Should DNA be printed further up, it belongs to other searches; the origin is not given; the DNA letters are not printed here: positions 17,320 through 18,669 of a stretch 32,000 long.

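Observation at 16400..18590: Complete sigma-54 enhancer/promoter module feeding a four-gene operon that I cannot assign to any family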

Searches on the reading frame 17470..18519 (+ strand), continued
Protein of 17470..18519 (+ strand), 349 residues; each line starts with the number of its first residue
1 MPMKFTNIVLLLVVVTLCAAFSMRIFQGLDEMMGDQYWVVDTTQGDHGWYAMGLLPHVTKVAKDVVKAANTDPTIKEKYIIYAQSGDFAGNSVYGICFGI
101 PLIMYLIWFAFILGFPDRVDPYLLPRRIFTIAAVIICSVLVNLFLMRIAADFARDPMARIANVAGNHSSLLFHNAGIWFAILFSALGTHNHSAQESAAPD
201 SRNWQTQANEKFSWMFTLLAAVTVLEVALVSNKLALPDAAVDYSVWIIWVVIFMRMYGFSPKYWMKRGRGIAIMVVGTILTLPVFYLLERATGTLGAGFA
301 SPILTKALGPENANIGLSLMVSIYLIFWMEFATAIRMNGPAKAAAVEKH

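Call 54: search_protein_families(library=ncbifam, proteins=[L092:1939-3777:+, L099:5950-7701:+, L083:1525-2919:+], max_evalue=0.00001)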
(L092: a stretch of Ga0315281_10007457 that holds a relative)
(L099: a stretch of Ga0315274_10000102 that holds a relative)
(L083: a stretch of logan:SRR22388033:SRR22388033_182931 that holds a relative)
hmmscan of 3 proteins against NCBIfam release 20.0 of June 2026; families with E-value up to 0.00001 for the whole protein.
L092:1939-3777:+ (613 aa): 106 families (the best 25 are shown)
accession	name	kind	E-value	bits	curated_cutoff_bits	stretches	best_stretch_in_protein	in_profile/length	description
NF003313.0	PRK04319.1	equivalog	2.8e-254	844.7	729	1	42-613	2-574/574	acetate--CoA ligase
NF001208.0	PRK00174.1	subfamily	3.4e-172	574.1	657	1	55-613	50-634/649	acetate--CoA ligase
TIGR02188.1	Ac_CoA_lig_AcsA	equivalog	5.8e-169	563.3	724.95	1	56-613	30-619/629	acetate--CoA ligase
NF047394.1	AcylCoAsynMbcS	equivalog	2.9e-121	405.7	850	1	88-600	16-520/525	acyl-CoA synthetase MbcS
NF004837.0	PRK06187.1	subfamily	2.4e-102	342.9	476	1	88-599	11-521/531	long-chain-fatty-acid--CoA ligase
NF007815.0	PRK10524.1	equivalog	5.2e-102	342.4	955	1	74-613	43-616/629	propionate--CoA ligase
TIGR02262.1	benz_CoA_lig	subfamily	1.1e-93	314.7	375.25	1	82-598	2-507/508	benzoate-CoA ligase family protein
TIGR02316.1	propion_prpE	equivalog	6.8e-90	302.5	827.4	1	74-613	42-615/628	propionate--CoA ligase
NF006181.0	PRK08314.1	subfamily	1.9e-75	254.2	705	2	225-600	183-554/563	long-chain-fatty-acid--CoA ligase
NF006182.0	PRK08316.1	subfamily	8.3e-73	245.6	663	1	92-599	18-516/523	fatty acyl-CoA synthetase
NF004822.0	PRK06178.1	equivalog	1.9e-71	241.4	782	1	67-597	21-564/571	acyl-CoA synthetase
NF053567.1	HBDA_AROS1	equivalog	5.5e-71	239.5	1000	1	113-597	37-516/523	3-hydroxybenzoate--CoA ligase HbdA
NF004808.0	PRK06155.1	equivalog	1.4e-68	231.5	722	1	113-600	44-522/542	ATP-dependent acyl-CoA ligase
NF002937.0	PRK03584.1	subfamily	8.3e-66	222.5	639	1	70-592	75-617/657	acetoacetate--CoA ligase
NF005857.1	PRK07786.1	exception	1.3e-64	218.6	733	1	88-599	13-511/513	fatty-acid--CoA ligase FadD5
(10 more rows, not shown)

L099:5950-7701:+ (584 aa): 105 families (the best 25 are shown)
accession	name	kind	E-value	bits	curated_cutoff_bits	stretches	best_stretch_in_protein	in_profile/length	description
NF003313.0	PRK04319.1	equivalog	2.8e-254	844.7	729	1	15-582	6-573/574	acetate--CoA ligase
NF001208.0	PRK00174.1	subfamily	5.4e-173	576.8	657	1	20-583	38-634/649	acetate--CoA ligase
TIGR02188.1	Ac_CoA_lig_AcsA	equivalog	4.7e-171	570.2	724.95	1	35-583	40-619/629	acetate--CoA ligase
NF047394.1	AcylCoAsynMbcS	equivalog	1.1e-122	410.4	850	1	61-570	18-520/525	acyl-CoA synthetase MbcS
NF007815.0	PRK10524.1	equivalog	4.4e-103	345.9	955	1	46-583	46-616/629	propionate--CoA ligase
NF004837.0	PRK06187.1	subfamily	8.2e-102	341.1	476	1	63-569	17-521/531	long-chain-fatty-acid--CoA ligase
TIGR02316.1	propion_prpE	equivalog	4.3e-94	316.3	827.4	1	46-582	45-614/628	propionate--CoA ligase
TIGR02262.1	benz_CoA_lig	subfamily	3.3e-91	306.5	375.25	1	52-567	3-506/508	benzoate-CoA ligase family protein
NF006181.0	PRK08314.1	subfamily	2.4e-77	260.5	705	1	82-570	47-554/563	long-chain-fatty-acid--CoA ligase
NF002937.0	PRK03584.1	subfamily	3.8e-73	246.7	639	1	37-562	73-617/657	acetoacetate--CoA ligase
NF006182.0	PRK08316.1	subfamily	6.4e-72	242.7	663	1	66-568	23-515/523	fatty acyl-CoA synthetase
NF053567.1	HBDA_AROS1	equivalog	1.8e-70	237.8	1000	1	84-565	39-514/523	3-hydroxybenzoate--CoA ligase HbdA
NF005714.0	PRK07529.1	subfamily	2.3e-67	227.8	632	1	79-570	58-576/640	acyl-CoA synthetase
NF005947.1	PRK08008.1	equivalog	5.5e-66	223.2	651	1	67-567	20-518/518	crotonobetaine/carnitine-CoA ligase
NF004822.0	PRK06178.1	equivalog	6e-66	223.2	782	1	82-568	60-565/571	acyl-CoA synthetase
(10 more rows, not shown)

L083:1525-2919:+ (465 aa): 6 families
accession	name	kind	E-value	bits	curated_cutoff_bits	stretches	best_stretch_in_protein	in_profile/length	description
TIGR02717.1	AcCoA-syn-alpha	equivalog_domain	1.4e-154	515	567.15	1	7-450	1-444/447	acetate--CoA ligase alpha subunit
NF045494.1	AcCoALig_Archglob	equivalog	4.4e-121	405.4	1200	1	4-451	215-661/665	acetate--CoA ligase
NF045493.1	HydDutCoALig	equivalog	4e-103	346.3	1300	1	9-449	5-446/698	4-hydroxybutyrate--CoA ligase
NF045492.1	HydPropCoALig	equivalog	1.3e-97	327.9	1300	1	9-453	250-697/700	3-hydroxypropionate--CoA ligase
TIGR01019.1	sucCoAalpha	subfamily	1e-08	35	353.2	1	54-257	45-247/286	succinate--CoA ligase subunit alpha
NF004230.0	PRK05678.1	equivalog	1.9e-08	33.9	336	1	72-247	67-240/291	succinate--CoA ligase subunit alpha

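Call 67: search_protein_families(library=pfam, proteins=[L013:7540-8166:+, L072:5476-7131:+, L013:8437-8871:-], max_evalue=0.01)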
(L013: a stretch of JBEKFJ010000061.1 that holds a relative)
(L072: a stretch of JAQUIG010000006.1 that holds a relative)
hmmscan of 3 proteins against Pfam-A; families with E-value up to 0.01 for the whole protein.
L013:7540-8166:+ (209 aa): 1 family
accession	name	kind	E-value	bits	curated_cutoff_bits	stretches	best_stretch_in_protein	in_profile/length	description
PF01184.24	Gpr1_Fun34_YaaH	-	1.3e-34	120.1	25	1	3-180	14-193/207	GPR1/FUN34/yaaH family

L072:5476-7131:+ (552 aa): 2 families
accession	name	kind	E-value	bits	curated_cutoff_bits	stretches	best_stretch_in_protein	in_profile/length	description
PF00501.34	AMP-binding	-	6.5e-98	328.5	29.9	1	14-403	2-384/384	AMP-binding enzyme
PF13193.12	AMP-binding_C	-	4.8e-20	72.7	24.5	1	454-529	1-76/76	AMP-binding enzyme C-terminal domain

L013:8437-8871:- (144 aa): 0 families

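Call 69: predict_structure(alignment_id=A5)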
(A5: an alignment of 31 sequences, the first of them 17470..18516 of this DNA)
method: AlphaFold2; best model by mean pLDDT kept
length: 349 residues; sequences in the alignment: 31
mean_pLDDT: 80.5   pTM: 0.81
mean pLDDT of the five models: 80.5, 78.4, 76.4, 72.6, 69.6
residues with pLDDT >= 90: 79; 70-90: 215; 50-70: 32; < 50: 23
segments of 3 or more residues with pLDDT < 50: 191-203, 343-349
pLDDT, mean of each block of 10 residues (from residue 1): 83 95 90 85 57 63 87 78 86 87 93 82 86 91 81 80 80 88 74 43 59 86 90 76 88 84 82 93 87 79 77 83 94 82 43
secondary structure, 60 per line:
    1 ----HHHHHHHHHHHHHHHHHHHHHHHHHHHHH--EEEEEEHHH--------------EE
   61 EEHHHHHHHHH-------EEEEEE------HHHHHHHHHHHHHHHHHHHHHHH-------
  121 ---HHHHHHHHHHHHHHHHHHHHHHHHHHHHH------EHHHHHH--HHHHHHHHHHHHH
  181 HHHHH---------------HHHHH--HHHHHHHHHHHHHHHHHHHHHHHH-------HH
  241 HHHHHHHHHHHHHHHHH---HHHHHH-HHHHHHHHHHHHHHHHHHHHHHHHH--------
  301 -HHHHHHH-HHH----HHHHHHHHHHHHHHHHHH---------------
elements in order: H5-33 E36-41 E59-62 H63-71 E79-84 H91-113 H124-152 H160-165 H168-185 H201-205 H208-231 H239-257 H261-266 H268-292 H302-308 H317-334
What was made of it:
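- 17470..18519 (+): 349-aa membrane protein: one N-terminal TM, a small periplasmic domain, then about seven TM helices. It is the large subunit of the core pair. AlphaFold model pLDDT 80.5, pTM 0.81 (call 69).
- Tried and rejected: The second run, with five distant homologues, reached pLDDT 80.5 (call 69).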

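Call 72: fold_search(model_id=the predicted structure, library=pdb)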
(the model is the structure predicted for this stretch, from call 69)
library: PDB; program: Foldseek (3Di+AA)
matches with E <= 10: 65; with E <= 0.001: 0
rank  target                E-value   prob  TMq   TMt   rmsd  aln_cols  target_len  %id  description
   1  8hpj_D                8.4e-01  0.07  0.14  0.13  19.4       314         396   14  Crystal structure of the bacterial oxalate transporter OxlT in a ligand-free outward-facing form (released 2023-02-15)
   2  8hpj_A                1.0e+00  0.08  0.16  0.15  18.5       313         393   12  Crystal structure of the bacterial oxalate transporter OxlT in a ligand-free outward-facing form (released 2023-02-15)
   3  8jsw                  1.3e+00  0.06  0.14  0.13  19.2       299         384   12  Human VMAT2 complex with serotonin (released 2023-11-29)
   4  8x3k                  1.3e+00  0.04  0.14  0.14  20.4       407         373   12  Cryo-EM structure of human VMAT2 in complex with serotonin. (released 2025-01-15)
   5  5yck                  1.5e+00  0.15  0.23  0.19  12.2       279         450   10  Crystal structure of a MATE family protein derived from Camelina sativa at 2.3 angstrom (released 2017-09-27)
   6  9udv_A                1.6e+00  0.04  0.15  0.12  17.8       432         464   12  Cryo-EM structure of the human G6P transporter SLC37A2 in the presence of G6P with an asymmetric conformation. (released 2025-11-05)
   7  6d0j_B                1.7e+00  0.04  0.12  0.11  20.9       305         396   14  Crystal structure of a CLC-type fluoride/proton antiporter (released 2018-07-04)
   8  6t1z                  2.1e+00  0.05  0.15  0.14  17.9       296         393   13  LmrP from L. lactis, in an outward-open conformation, bound to Hoechst 33342 (released 2020-07-29)
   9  6hcl_B                2.1e+00  0.04  0.14  0.14  16.3       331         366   12  Crystal structure of a MFS transporter with Ligand at 2.69 Angstroem resolution (released 2019-07-03)
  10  6tod_B                2.1e+00  0.04  0.12  0.13  23.1       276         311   14  Crystal structure of the Orexin-1 receptor in complex with EMPA (released 2020-01-01)
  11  8wx2_A                2.3e+00  0.04  0.16  0.13  20.5       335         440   12  Cryo-EM structure of human SLC15A3 (dimer) (released 2023-12-06)
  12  3wdo                  2.5e+00  0.05  0.15  0.12  18.4       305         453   15  Structure of E. coli YajR transporter (released 2013-08-07)
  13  8wre_A                2.8e+00  0.03  0.12  0.11  19.0       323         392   12  Human VMAT2 in complex with dopamine (released 2024-09-25)
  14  6d0k_B                3.0e+00  0.02  0.12  0.11  22.9       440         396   10  Crystal structure of a CLC-type fluoride/proton antiporter, E118Q mutant (released 2018-07-04)
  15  9bhm_R                3.1e+00  0.04  0.14  0.16  21.6       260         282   13  Human proton sensing receptor GPR68 in complex with miniGs (released 2025-01-22)
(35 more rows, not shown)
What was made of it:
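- On Major facilitator superfamily: The top Foldseek hits are MFS proteins, but with E 0.8-3 and TM-score 0.14-0.16 (call 72).
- Closest known: GPR1/FUN34/YaaH. Different: Foldseek hits to MFS structures have E about 1 and TM-score about 0.15 (call 72).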

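Call 88: search_protein_families(library=pfam, proteins=[L099:2701-4530:-, L099:4614-5579:+, L099:1289-2512:-, L099:15565-16173:-, L099:16179-16952:-, L099:14036-15334:-], max_evalue=0.0001)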
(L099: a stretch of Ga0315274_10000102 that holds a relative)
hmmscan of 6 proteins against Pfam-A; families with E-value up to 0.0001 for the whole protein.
L099:2701-4530:- (609 aa): 2 families
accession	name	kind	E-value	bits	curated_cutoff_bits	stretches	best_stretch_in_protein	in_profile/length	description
PF01268.25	FTHFS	-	3.6e-249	828.1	27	1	45-608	2-555/556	Formate--tetrahydrofolate ligase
PF01656.29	CbiA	-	8.5e-06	26.2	25.4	1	103-133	2-32/125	CobQ/CobB/MinD/ParA nucleotide binding domain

L099:4614-5579:+ (322 aa): 2 families
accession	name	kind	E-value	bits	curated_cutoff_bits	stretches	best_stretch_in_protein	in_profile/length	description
PF02882.25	THF_DHG_CYH_C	-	6.4e-69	230.8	27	1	148-315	1-158/160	Tetrahydrofolate dehydrogenase/cyclohydrolase, NAD(P)-binding domain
PF00763.28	THF_DHG_CYH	-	9.1e-46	155.3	32.8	1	31-145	1-115/115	Tetrahydrofolate dehydrogenase/cyclohydrolase, catalytic domain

L099:1289-2512:- (407 aa): 9 families
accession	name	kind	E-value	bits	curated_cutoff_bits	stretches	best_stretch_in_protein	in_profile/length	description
PF07992.20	Pyr_redox_2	-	7.6e-12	45.7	26.1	1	2-38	2-40/291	Pyridine nucleotide-disulphide oxidoreductase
PF12838.12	Fer4_7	-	5.4e-09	36.8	27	1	104-159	1-52/52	4Fe-4S dicluster domain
PF12837.12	Fer4_6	-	4.7e-08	33.1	25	1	100-120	4-23/24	4Fe-4S binding domain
PF00037.32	Fer4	-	8.4e-08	32.2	21.1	1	99-117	2-20/24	4Fe-4S binding domain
PF03486.20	HI0933_like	-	9e-07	29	50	1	2-52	2-51/244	HI0933-like protein Rossmann domain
PF12831.13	FAD_oxidored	-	8.4e-06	25.8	27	1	2-38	1-37/416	FAD dependent oxidoreductase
PF13237.11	Fer4_10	-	8.9e-06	26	25.5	0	49-116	8-53/53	4Fe-4S dicluster domain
PF13484.11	Fer4_16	-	1.2e-05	26.4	30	0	146-167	3-23/66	4Fe-4S double cluster binding domain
PF13187.11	Fer4_9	-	2.2e-05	24.8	27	0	147-173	4-30/52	4Fe-4S dicluster domain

L099:15565-16173:- (202 aa): 1 family
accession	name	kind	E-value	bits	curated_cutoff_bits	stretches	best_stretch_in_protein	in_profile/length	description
PF12654.12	DUF3786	-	7e-44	149.9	27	1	24-195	1-175/176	Domain of unknown function (DUF3786)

L099:16179-16952:- (257 aa): 1 family
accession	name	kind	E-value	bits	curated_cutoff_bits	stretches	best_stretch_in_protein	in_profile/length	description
PF00809.28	Pterin_bind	-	2.1e-22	80.4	25.5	1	21-228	18-244/244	Pterin binding enzyme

L099:14036-15334:- (432 aa): 11 families
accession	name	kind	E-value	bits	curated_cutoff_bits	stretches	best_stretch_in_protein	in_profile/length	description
PF07992.20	Pyr_redox_2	-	2.3e-13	50.6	26.1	1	3-402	2-275/291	Pyridine nucleotide-disulphide oxidoreductase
PF12831.13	FAD_oxidored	-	1.2e-08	35.1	27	1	4-41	2-39/416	FAD dependent oxidoreductase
PF13450.12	NAD_binding_8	-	2.7e-07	31.2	21.9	1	6-42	1-37/68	NAD(P)-binding Rossmann-like domain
PF00890.30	FAD_binding_2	-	1.2e-06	28.4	20.4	1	4-41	2-39/414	FAD binding domain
PF01266.30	DAO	-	6.6e-06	26.3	27.9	1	3-38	1-36/353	FAD dependent oxidoreductase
PF01134.28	GIDA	-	2.7e-05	23.9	22.1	1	3-35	1-34/391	Glucose inhibited division protein A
PF00070.33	Pyr_redox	-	3.4e-05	24.7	22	0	3-37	1-35/82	Pyridine nucleotide-disulphide oxidoreductase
PF00037.32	Fer4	-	3.6e-05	23.8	21.1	1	98-118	2-22/24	4Fe-4S binding domain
PF12838.12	Fer4_7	-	4.9e-05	24.2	27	0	103-170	1-52/52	4Fe-4S dicluster domain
PF13738.12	Pyr_redox_3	-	8.8e-05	22.3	30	0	2-95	165-252/305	Pyridine nucleotide-disulphide oxidoreductase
PF03486.20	HI0933_like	-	9.8e-05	22.4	50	0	3-38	2-37/244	HI0933-like protein Rossmann domain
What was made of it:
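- A Wood-Ljungdahl context can also mean acetogenesis (call 88).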

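Call 98: search_protein_families(library=ncbifam, proteins=[L072:5476-7131:+], max_evalue=0.00001)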
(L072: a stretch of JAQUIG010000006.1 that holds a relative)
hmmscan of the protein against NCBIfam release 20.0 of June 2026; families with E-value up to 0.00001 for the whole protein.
L072:5476-7131:+ (552 aa): 108 families (the best 25 are shown)
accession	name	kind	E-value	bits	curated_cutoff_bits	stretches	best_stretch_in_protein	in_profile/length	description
NF009233.0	PRK12583.1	subfamily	2.8e-254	844.7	832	1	6-545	17-556/558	fatty acid CoA ligase family protein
NF004837.0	PRK06187.1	subfamily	1.4e-132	442.7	476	1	2-540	3-523/531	long-chain-fatty-acid--CoA ligase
NF005801.1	PRK07656.1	equivalog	8.7e-129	430.4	657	1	8-536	2-500/500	FadD3 family acyl-CoA ligase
NF006182.0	PRK08316.1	subfamily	5.1e-113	378.3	663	1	4-539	8-517/523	fatty acyl-CoA synthetase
NF004758.0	PRK06087.1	equivalog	5.6e-103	345.2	736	1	8-546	25-542/548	medium-chain fatty-acid--CoA ligase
NF005220.0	PRK06710.1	equivalog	4.9e-94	315.4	1116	1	12-534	29-548/563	long-chain-fatty-acid--CoA ligase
NF005702.0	PRK07514.1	subfamily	5e-94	315.5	558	2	192-538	159-499/506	malonyl-CoA synthase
NF005307.0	PRK06839.1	equivalog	2.4e-93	313.5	748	1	13-538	8-492/496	o-succinylbenzoate--CoA ligase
NF006181.0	PRK08314.1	subfamily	1.2e-92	311.1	705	1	11-541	28-556/563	long-chain-fatty-acid--CoA ligase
NF004114.0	PRK05605.1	equivalog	6.6e-92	308.7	766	1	8-542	35-572/575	long-chain-fatty-acid--CoA ligase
NF006020.0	PRK08162.1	subfamily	1.4e-87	294.3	677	1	13-541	25-540/545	acyl-CoA synthetase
TIGR03208.1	cyc_hxne_CoA_lg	equivalog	3.6e-87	293.3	792.3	1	8-537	23-538/538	cyclohexanecarboxylate-CoA ligase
NF005947.1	PRK08008.1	equivalog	1.9e-86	290.7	651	1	8-534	8-516/518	crotonobetaine/carnitine-CoA ligase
NF004797.0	PRK06145.1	equivalog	1.7e-85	287.2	850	2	190-537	149-493/499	acyl-CoA synthetase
NF052269.1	Staph_lig_FadD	equivalog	2.4e-85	286.8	650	2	182-541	142-495/499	long-chain-fatty-acid--CoA ligase FadD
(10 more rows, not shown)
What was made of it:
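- The co-regulated and neighbouring genes are uptake-type carriers and AMP-forming acs, which is an assimilation enzyme (calls 54, 67, 98).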

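Call 103: search_protein_families(library=pfam, alignment_id=A4, max_evalue=0.1)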
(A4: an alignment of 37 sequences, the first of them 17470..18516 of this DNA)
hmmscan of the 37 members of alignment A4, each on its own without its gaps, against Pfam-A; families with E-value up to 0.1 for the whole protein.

A. member 1, window:17470-18516:+ (349 aa): 1 family
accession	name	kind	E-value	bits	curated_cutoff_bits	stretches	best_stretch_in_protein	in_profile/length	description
PF25237.1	MSL2_3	-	0.025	15.6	34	1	239-268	89-118/130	Mechanosensitive channel protein 2/3 domain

B. families by the number of members that match (of 37 scanned): 4 families
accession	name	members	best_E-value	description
PF25237.1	MSL2_3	20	0.011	Mechanosensitive channel protein 2/3 domain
PF10954.13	DUF2755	3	0.018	Protein of unknown function (DUF2755)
PF09801.14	SYS1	3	0.031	Integral membrane protein S linking to the trans Golgi network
PF14341.11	PilX_N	2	0.014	PilX N-terminal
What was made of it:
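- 17470..18519 (+): No Pfam hit for any of 37 family members (call 103).
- On Major facilitator superfamily: No Pfam MFS hit (call 103).
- Tried and rejected: A Pfam scan of 37 family members also found nothing (call 103).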
